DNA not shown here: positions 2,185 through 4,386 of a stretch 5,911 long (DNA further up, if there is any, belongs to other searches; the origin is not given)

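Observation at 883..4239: Three GH130 modules in two adjacent genes, including a covalent two-module fusion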

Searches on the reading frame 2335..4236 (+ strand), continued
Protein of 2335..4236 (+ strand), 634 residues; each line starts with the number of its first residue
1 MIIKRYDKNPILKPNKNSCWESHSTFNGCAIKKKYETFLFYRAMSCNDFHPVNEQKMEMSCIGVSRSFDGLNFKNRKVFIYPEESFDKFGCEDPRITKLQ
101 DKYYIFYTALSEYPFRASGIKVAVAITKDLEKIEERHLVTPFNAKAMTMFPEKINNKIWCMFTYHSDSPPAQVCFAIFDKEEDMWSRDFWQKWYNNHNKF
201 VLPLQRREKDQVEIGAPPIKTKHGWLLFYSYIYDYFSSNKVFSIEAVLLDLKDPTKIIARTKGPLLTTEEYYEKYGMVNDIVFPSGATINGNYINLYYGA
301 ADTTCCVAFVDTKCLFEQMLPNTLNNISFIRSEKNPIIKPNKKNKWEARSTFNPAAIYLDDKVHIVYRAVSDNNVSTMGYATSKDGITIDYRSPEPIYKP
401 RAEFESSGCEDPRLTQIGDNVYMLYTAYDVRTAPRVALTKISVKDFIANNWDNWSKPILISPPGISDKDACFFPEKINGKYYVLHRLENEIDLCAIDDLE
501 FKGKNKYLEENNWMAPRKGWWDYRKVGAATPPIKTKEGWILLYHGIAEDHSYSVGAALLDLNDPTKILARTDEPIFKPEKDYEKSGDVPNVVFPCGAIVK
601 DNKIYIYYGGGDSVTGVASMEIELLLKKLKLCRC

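Call 22: find_related_loci(query=window:2335-4236:+, collection=genome_contigs, flank=6000)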
Query window:2335-4236:+ (634 aa) in genome_contigs; peptide patterns used: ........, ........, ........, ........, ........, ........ (x = any residue, [..] = any of these).
61 stretches matched a pattern; 27 encode a relative of the query (tblastn E <= 1e-3); 27 distinct loci.
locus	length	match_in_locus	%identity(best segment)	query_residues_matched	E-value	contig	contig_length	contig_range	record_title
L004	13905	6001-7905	89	1-634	0e+0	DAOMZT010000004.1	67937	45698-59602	MAG TPA_asm: archaeon isolate AMR_MDS_3992 NODE_252_length_67937_cov_10.372337, whole genome shotgun sequence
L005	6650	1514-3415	87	1-634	0e+0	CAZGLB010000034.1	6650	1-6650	MAG TPA_asm: uncultured archaeon isolate SRP263991_co7_50 genome assembly, contig: NODE_25543_length_6650_cov_235.590599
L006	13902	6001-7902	58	1-629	0e+0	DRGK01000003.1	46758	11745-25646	MAG TPA_asm: Candidatus Jorgensenbacteria bacterium isolate HyVt-344 HyVt-344_k145_326842, whole genome shotgun sequence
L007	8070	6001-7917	56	1-634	0e+0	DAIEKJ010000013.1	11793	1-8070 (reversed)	MAG TPA_asm: Candidatus Wolfebacteria bacterium isolate clean1070 NODE_13_length_11793_cov_2.036873, whole genome shotgu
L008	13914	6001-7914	59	1-629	0e+0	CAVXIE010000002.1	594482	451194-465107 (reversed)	MAG: Candidatus Staskawiczbacteria bacterium isolate MFD03044.bin.2.105 genome assembly, contig: contig_30693, whole gen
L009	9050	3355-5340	54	1-630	0e+0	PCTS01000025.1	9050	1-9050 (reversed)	MAG: Candidatus Campbellbacteria bacterium CG22_combo_CG10-13_8_21_14_all_43_18 CG22_scaffold_5065_c, whole genome shotg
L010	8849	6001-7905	55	2-629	0e+0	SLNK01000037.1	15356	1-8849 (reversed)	MAG: Candidatus Peregrinibacteria bacterium isolate CSSed165cm_403R1 CSSed16-5cm-11448, whole genome shotgun sequence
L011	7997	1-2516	54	1-629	0e+0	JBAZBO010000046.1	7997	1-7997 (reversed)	MAG: Patescibacteria group bacterium isolate SO_2017_GW1_114 NODE_33912_length_7997_cov_0.908132_OW334_2017, whole genom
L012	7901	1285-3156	50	3-621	0e+0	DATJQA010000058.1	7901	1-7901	MAG TPA_asm: Candidatus Paceibacterota bacterium isolate SMAG_U14927 k141_1545085, whole genome shotgun sequence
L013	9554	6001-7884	58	1-621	0e+0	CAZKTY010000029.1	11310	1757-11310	MAG TPA_asm: uncultured Candidatus Saccharibacteria bacterium isolate SRP142039_co2_4 genome assembly, contig: NODE_4344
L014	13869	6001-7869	52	3-629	0e+0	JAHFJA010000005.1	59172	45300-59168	MAG: bacterium isolate nzgw375 NODE_657_length_59173_cov_4.799296, whole genome shotgun sequence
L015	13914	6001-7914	60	1-634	0e+0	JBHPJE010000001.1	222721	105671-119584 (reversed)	Patescibacteria group bacterium isolate SAG AM-312-L06 AM-312-L06_NODE_1, whole genome shotgun sequence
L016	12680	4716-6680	52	4-631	0e+0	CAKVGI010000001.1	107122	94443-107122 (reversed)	MAG: uncultured Rickettsiales bacterium isolate REFINED_METABAT215_TOP10_CONTIGS_1500_ASSEMBLY_K77_MERGED__Nepal_MoBio_F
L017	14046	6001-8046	50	2-630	0e+0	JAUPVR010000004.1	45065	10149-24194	MAG: Patescibacteria group bacterium isolate erpe_2018_sw_33hr_WHONDRS-SW48-000096_A_bin.20 scaffold_51, whole genome sh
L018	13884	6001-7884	50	2-630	0e+0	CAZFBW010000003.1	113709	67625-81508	MAG TPA_asm: uncultured Candidatus Saccharibacteria bacterium isolate SRP342105_co1_442 genome assembly, contig: NODE_19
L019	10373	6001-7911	51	3-630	0e+0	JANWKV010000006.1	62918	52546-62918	MAG: Candidatus Microgenomates bacterium isolate CRAIB_MAG102 c_000000003564, whole genome shotgun sequence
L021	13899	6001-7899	49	3-626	0e+0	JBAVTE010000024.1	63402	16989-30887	MAG: Minisyncoccia bacterium isolate MFD03852_ilm_asm_bin17 k127_141415, whole genome shotgun sequence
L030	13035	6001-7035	30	2-621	5e-30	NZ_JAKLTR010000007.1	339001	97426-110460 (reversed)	Terrimonas ginsenosidimutans strain NA20 7, whole genome shotgun sequence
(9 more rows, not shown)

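Call 34: search_solved_structures(query=L030:5854-7035:+, max_evalue=1e-10, show_alignments=5)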
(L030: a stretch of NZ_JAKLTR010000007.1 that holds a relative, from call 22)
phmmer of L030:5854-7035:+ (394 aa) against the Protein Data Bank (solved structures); distinct sequences matched with E-value up to 1e-10: 13.
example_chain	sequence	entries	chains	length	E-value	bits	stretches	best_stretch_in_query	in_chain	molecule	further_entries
4onz_A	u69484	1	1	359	6.1e-106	357.8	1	43-392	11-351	putative glycoside hydrolase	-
5a7v_B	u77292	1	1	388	1e-99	337.3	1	38-391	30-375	PUTATIVE GLYCOSIDASE PH117-RELATED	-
5a7v_A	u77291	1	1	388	1.1e-99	337.2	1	38-391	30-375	PUTATIVE GLYCOSIDASE PH117-RELATED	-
3r67_A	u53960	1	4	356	1.2e-96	327.2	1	43-391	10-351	putative Glycosidase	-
3qc2_A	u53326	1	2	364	1.7e-96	326.7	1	42-393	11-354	glycosyl hydrolase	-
3taw_A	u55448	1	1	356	3.5e-96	325.7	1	43-393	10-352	Hypothetical glycoside hydrolase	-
9fj8_A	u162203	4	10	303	2.8e-29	105.4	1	73-250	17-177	1,2-beta-oligomannan phosphorylase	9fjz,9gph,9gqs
7fip_A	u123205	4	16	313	2.3e-28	102.4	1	75-393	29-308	Beta-1,2-mannobiose phosphorylase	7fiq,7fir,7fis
5b0p_A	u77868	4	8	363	1.2e-14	57.2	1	110-387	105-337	Lin0857 protein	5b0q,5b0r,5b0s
9eqq_A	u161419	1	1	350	6e-13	51.6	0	266-389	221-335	Uhgb_MS mannoside synthase from an unknown human gut bacterium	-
9erg_A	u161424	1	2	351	6e-13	51.6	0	266-389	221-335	Uhgb_MS mannoside synthase from an unknown human gut bacterium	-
9erh_A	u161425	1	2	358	6.5e-13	51.5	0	266-389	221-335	Uhgb_MS mannoside synthase from an unknown human gut bacterium in complex with 1,2-beta-ma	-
1vkd_A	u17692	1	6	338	5.7e-11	45.1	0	223-389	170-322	conserved hypothetical protein TM1225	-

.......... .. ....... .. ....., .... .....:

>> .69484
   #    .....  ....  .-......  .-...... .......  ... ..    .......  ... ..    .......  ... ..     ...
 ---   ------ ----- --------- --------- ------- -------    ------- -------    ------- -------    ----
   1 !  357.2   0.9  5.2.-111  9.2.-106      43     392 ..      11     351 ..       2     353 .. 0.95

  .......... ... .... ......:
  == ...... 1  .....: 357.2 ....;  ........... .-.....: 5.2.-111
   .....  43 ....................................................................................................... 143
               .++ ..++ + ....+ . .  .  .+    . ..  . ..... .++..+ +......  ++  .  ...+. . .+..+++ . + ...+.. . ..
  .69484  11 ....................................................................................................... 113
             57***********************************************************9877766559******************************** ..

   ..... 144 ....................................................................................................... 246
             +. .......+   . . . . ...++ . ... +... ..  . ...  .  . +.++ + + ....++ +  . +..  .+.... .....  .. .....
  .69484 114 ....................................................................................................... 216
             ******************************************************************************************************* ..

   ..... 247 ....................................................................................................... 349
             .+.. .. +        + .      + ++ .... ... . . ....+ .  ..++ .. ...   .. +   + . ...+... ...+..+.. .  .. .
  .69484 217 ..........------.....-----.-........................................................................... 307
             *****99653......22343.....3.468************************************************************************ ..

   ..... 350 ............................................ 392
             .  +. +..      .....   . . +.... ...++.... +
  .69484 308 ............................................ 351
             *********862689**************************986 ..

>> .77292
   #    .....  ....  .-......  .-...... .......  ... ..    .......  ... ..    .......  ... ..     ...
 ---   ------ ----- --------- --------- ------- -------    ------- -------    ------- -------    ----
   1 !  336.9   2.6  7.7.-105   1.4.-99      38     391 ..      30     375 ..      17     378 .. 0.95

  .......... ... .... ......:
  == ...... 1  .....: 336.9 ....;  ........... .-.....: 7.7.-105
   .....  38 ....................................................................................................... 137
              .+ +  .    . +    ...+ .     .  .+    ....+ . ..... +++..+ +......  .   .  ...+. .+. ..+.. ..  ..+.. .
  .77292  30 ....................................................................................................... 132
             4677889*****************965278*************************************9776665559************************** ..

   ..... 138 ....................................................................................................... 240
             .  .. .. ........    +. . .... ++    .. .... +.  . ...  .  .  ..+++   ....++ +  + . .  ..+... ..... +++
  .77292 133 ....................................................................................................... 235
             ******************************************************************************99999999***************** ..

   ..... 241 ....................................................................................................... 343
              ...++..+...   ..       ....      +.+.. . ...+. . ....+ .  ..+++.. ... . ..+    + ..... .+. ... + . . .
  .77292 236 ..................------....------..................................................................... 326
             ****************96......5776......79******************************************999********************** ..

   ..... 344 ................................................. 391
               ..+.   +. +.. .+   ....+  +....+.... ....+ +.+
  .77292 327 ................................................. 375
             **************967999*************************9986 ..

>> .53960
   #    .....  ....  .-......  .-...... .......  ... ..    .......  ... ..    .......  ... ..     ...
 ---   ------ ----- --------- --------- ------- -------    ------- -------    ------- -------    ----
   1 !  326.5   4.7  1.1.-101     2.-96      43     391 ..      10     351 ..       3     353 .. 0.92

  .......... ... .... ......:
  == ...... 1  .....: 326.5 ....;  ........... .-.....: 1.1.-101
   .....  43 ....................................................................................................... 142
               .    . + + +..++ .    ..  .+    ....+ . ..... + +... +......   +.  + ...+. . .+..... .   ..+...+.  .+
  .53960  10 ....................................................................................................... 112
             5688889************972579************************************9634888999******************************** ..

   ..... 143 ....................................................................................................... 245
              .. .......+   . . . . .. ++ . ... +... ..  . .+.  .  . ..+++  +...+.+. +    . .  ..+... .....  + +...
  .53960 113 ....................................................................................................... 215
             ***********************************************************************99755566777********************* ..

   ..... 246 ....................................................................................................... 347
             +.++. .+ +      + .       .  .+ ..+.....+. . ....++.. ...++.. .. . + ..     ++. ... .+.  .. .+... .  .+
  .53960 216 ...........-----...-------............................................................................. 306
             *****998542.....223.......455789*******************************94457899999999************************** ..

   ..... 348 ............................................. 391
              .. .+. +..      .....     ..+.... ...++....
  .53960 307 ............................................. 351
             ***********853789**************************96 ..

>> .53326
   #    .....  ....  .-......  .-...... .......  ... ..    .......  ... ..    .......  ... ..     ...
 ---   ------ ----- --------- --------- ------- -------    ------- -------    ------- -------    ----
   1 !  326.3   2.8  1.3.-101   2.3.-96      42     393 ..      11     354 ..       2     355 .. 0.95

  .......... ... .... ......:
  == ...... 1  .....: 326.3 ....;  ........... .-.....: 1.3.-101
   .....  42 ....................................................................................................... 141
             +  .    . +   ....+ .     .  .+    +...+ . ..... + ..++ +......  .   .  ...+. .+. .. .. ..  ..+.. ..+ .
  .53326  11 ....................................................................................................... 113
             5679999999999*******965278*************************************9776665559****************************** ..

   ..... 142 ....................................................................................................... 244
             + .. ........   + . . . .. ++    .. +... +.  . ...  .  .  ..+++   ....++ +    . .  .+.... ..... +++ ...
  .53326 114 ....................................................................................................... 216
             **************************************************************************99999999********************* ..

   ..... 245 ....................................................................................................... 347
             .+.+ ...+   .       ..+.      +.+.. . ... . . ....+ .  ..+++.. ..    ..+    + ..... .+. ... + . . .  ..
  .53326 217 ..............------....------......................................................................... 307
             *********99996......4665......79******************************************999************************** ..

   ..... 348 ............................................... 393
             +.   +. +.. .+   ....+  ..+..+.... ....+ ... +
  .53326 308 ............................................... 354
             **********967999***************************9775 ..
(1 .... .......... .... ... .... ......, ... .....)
